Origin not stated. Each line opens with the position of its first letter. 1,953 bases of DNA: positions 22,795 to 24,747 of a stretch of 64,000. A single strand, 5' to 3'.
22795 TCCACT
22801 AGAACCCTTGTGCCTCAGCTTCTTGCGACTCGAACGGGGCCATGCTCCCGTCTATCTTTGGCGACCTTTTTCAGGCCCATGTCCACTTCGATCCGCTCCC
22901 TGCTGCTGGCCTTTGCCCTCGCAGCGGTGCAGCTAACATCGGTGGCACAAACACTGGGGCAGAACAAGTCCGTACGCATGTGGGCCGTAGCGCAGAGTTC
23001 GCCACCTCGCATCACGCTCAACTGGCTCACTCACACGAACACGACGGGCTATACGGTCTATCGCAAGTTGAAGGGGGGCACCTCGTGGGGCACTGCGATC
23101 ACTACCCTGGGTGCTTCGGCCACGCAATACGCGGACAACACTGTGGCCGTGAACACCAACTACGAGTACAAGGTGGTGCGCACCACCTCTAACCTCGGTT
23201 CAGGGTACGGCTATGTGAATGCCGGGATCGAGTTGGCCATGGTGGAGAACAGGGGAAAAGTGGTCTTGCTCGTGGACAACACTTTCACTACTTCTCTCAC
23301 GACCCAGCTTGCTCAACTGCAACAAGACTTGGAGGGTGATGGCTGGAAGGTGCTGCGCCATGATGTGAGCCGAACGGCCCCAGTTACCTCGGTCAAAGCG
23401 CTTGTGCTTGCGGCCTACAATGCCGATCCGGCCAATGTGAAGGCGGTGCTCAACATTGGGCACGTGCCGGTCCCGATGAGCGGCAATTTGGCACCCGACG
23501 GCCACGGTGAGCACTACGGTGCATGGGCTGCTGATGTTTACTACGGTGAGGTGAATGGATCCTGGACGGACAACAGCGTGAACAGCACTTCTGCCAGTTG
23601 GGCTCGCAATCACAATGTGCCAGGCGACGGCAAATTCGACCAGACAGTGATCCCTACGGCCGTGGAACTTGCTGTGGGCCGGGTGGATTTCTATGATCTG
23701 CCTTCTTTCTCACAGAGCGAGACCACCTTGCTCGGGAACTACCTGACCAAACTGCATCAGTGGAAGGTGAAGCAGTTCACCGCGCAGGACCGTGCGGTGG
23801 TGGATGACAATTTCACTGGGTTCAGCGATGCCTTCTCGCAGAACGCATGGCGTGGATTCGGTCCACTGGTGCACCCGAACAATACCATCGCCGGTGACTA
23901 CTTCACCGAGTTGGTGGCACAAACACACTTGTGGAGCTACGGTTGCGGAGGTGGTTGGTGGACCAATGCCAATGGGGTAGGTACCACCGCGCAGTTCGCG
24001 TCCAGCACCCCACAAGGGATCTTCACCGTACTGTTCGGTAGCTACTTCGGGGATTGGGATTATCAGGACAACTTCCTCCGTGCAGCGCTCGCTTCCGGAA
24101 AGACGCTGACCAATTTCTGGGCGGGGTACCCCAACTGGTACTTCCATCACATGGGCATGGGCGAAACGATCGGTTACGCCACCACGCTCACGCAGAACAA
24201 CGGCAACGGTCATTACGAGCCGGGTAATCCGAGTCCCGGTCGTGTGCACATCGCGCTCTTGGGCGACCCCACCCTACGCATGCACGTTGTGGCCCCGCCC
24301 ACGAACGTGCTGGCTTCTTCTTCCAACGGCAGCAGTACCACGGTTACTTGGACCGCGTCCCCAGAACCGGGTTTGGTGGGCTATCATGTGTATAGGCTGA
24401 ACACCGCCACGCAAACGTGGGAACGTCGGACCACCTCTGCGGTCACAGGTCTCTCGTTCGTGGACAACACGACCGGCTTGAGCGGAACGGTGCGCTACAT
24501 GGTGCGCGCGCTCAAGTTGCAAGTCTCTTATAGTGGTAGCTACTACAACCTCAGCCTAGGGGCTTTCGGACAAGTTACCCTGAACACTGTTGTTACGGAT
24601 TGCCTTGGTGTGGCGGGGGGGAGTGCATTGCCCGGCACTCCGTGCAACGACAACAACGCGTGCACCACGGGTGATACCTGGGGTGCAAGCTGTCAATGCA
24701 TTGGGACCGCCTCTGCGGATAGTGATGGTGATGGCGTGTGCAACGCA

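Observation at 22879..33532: Two tandem paralogous giant T9SS cargo proteins built from an unassigned ~40-aa four-cysteine repeat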

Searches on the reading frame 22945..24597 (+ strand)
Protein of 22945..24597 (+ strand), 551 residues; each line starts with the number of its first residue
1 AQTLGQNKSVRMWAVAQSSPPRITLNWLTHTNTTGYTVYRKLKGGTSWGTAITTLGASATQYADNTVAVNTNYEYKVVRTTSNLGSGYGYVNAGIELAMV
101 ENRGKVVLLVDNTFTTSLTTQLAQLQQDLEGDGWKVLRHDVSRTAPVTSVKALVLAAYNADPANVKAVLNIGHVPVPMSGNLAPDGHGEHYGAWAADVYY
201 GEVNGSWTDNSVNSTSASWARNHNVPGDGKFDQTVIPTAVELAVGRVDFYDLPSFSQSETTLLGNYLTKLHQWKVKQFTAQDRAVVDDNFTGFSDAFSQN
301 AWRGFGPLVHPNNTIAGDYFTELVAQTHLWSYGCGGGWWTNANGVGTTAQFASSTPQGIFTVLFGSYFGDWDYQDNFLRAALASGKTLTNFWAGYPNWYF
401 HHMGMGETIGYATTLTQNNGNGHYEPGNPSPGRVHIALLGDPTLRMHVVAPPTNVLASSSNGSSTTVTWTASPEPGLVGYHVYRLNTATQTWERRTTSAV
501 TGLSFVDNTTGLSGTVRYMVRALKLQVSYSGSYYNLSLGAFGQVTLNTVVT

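Call 14: search_protein_families(library=pfam, max_evalue=10, proteins=[window:22948-24588:+])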
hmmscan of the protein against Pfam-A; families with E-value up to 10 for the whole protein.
seq(547 aa): 3 families
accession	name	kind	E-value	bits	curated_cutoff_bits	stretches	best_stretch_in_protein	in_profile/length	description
PF00041.27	fn3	-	0.0048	17.5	25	1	450-528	2-62/84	Fibronectin type III domain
PF13552.11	DUF4127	-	0.037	13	27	2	315-375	354-419/489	Protein of unknown function (DUF4127)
PF02120.21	Flg_hook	-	0.14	12.5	29.8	1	94-144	29-80/85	Flagellar hook-length control protein FliK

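Call 21: search_solved_structures(query=window:22948-24588:+, max_evalue=10)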
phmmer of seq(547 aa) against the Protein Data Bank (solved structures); distinct sequences matched with E-value up to 10: 1.
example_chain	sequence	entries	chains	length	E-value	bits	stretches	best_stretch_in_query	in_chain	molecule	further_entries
1k85_A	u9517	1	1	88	0.0036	19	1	449-504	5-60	CHITINASE A1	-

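Call 23: find_homologous_proteins(query=window:22948-24588:+)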
Query seq(547 aa) (547 aa): 4018 proteins with E <= 0.001 among 8000 candidates; the best 120 are listed.
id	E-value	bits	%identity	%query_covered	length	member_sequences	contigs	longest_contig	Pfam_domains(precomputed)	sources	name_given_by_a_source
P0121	1.7e-247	840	70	94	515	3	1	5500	PF01364.25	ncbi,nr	ncbi:MAG: fibronectin type III domain-containing protein, partial [Flavobacteriales bacterium]|nr:fi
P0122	1.0e-244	831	66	100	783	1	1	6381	PF02412.24,PF00041.28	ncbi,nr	ncbi:MAG TPA: fibronectin type III domain-containing protein, partial [Flavobacteriales bacterium]|n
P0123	8.5e-239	812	65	99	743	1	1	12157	PF02412.24,PF00526.24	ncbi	ncbi:MAG TPA: thrombospondin type 3 repeat-containing protein, partial [Flavobacteriales bacterium]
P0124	9.5e-220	749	61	98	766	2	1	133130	-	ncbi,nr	ncbi:MAG: fibronectin type III domain-containing protein, partial [Flavobacteriia bacterium]|nr:fibr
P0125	7.5e-195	667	56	98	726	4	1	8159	PF18962.8,PF18911.7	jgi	jgi:hypothetical protein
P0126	3.5e-193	661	55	98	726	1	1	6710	PF18962.8,PF18911.7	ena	-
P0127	5.9e-193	660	55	98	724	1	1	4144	PF00801.27,PF18962.8,PF18911.7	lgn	-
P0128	1.3e-191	656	55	98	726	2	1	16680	PF00801.27,PF18962.8,PF18911.7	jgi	jgi:hypothetical protein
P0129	3.8e-191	654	56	98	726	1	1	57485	PF00801.27,PF18962.8,PF18911.7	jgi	jgi:hypothetical protein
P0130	8.0e-191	653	55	98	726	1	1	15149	PF18962.8,PF18911.7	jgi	jgi:hypothetical protein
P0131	1.3e-190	653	55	98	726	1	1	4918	PF00801.27,PF18962.8,PF18911.7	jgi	jgi:hypothetical protein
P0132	1.3e-190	653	56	98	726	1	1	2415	PF00801.27,PF18962.8,PF18911.7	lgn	-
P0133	7.2e-189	647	54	99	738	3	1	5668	PF00801.27,PF18962.8,PF18911.7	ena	-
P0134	1.1e-188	646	55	98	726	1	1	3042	PF18962.8,PF18911.7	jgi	jgi:hypothetical protein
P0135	2.2e-188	645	54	98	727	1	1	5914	PF00801.27,PF18962.8,PF18911.7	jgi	jgi:hypothetical protein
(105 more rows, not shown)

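Call 37: predict_structure(alignment_id=A1)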
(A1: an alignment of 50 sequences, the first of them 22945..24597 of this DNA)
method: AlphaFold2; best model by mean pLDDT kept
length: 551 residues; sequences in the alignment: 50
mean_pLDDT: 90.3   pTM: 0.92
mean pLDDT of the five models: 90.3, 89.4, 88.8, 87.5, 82.4
residues with pLDDT >= 90: 393; 70-90: 99; 50-70: 57; < 50: 2
segments of 3 or more residues with pLDDT < 50: none
pLDDT, mean of each block of 10 residues (from residue 1): 78 98 97 96 91 97 98 96 90 97 97 98 98 98 93 97 97 85 63 78 84 60 65 82 96 97 98 97 93 76 95 96 97 88 93 97 74 87 96 82 97 87 69 83 97 96 93 98 94 96 96 94 98 98 83 46
secondary structure, 60 per line:
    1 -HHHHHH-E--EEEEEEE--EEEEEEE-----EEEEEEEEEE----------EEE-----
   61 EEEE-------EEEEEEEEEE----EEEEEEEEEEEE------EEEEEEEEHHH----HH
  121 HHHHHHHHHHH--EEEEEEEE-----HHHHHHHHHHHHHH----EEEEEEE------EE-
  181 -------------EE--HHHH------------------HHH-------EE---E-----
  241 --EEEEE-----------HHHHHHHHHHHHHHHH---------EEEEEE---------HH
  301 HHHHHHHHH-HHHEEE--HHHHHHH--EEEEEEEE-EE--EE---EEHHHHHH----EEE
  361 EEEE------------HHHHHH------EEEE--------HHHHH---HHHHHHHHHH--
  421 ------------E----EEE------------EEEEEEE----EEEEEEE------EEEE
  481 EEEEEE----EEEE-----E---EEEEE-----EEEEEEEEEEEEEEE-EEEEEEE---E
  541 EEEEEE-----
elements in order: H2-7 E12-18 E21-27 E33-42 E53-55 E61-64 E72-81 E86-97 E104-111 H119-131 E134-141 H147-160 E165-171 H198-201 E243-247 H259-274 E284-289 H299-309 E314-316 H319-325 E328-335 H348-353 E358-364 H377-382 E389-392 H401-405 H409-418 E438-440 E453-459 E464-470 E477-486 E491-494 E504-508 E514-528 E530-536 E540-546

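Call 42: fold_search(model_id=the predicted structure, library=pdb)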
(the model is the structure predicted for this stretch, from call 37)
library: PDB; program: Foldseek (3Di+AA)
matches with E <= 10: 1781; with E <= 0.001: 159
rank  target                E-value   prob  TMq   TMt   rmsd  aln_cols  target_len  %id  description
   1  1cvr                  1.8e-11  1.00  0.47  0.58   6.7       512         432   12  Crystal structure of the Arg specific cysteine proteinase gingipain R (RGPB) (released 2000-03-01)
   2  4ief_D                1.6e-10  1.00  0.46  0.57   7.0       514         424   12  Complex of Porphyromonas gingivalis RgpB pro- and mature domains (released 2013-04-10)
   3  4ief_B                1.3e-09  1.00  0.47  0.59   6.9       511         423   11  Complex of Porphyromonas gingivalis RgpB pro- and mature domains (released 2013-04-10)
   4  8os3                  4.8e-06  1.00  0.15  0.70   4.1       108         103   17  Crystal structure of the titin domain Fn3-11 (released 2023-08-23)
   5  3wnn_A                6.8e-06  0.47  0.12  0.10  23.7       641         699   11  D308A mutant of Bacillus circulans T-3040 cycloisomaltooligosaccharide glucanotransferase complexed with isomaltooctao (released 2014-02-05)
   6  8orl_C                1.4e-05  1.00  0.15  0.69   4.2       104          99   20  Crystal structure of the S23226G missense variant of titin domain Fn3-56 (released 2023-08-23)
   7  8oiy_F                1.9e-05  1.00  0.15  0.73   4.1       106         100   18  Crystal structure of the R15908H missense variant of titin domain Fn3-3 (released 2023-08-23)
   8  3b4n_A                1.9e-05  1.00  0.14  0.24  11.1       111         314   20  Crystal Structure Analysis of Pectate Lyase PelI from Erwinia chrysanthemi (released 2008-04-29)
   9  8oq9_C                2.1e-05  1.00  0.15  0.70   4.2       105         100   20  Crystal structure of the titin domain Fn3-56 (released 2023-08-23)
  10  6byc                  2.3e-05  0.63  0.16  0.12  20.9       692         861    9  Crystal structure of the GH2 exo-beta-mannanase from Xanthomonas axonopodis pv. citri (released 2018-07-18)
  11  8oq9_B                2.6e-05  1.00  0.15  0.68   4.6       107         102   20  Crystal structure of the titin domain Fn3-56 (released 2023-08-23)
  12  4o00_B                2.6e-05  1.00  0.15  0.64   3.9       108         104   18  Crystal structure of the Titin A-band domain A3 (released 2014-12-24)
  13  5fm4_B                2.7e-05  1.00  0.14  0.60   5.0       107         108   21  Structure of the C-terminally extended domain My4 of human myomesin (space group P21) (released 2016-11-23)
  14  8orl_B                3.2e-05  1.00  0.15  0.68   4.6       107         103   20  Crystal structure of the S23226G missense variant of titin domain Fn3-56 (released 2023-08-23)
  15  8oiy_E                3.4e-05  1.00  0.14  0.66   4.2        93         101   19  Crystal structure of the R15908H missense variant of titin domain Fn3-3 (released 2023-08-23)
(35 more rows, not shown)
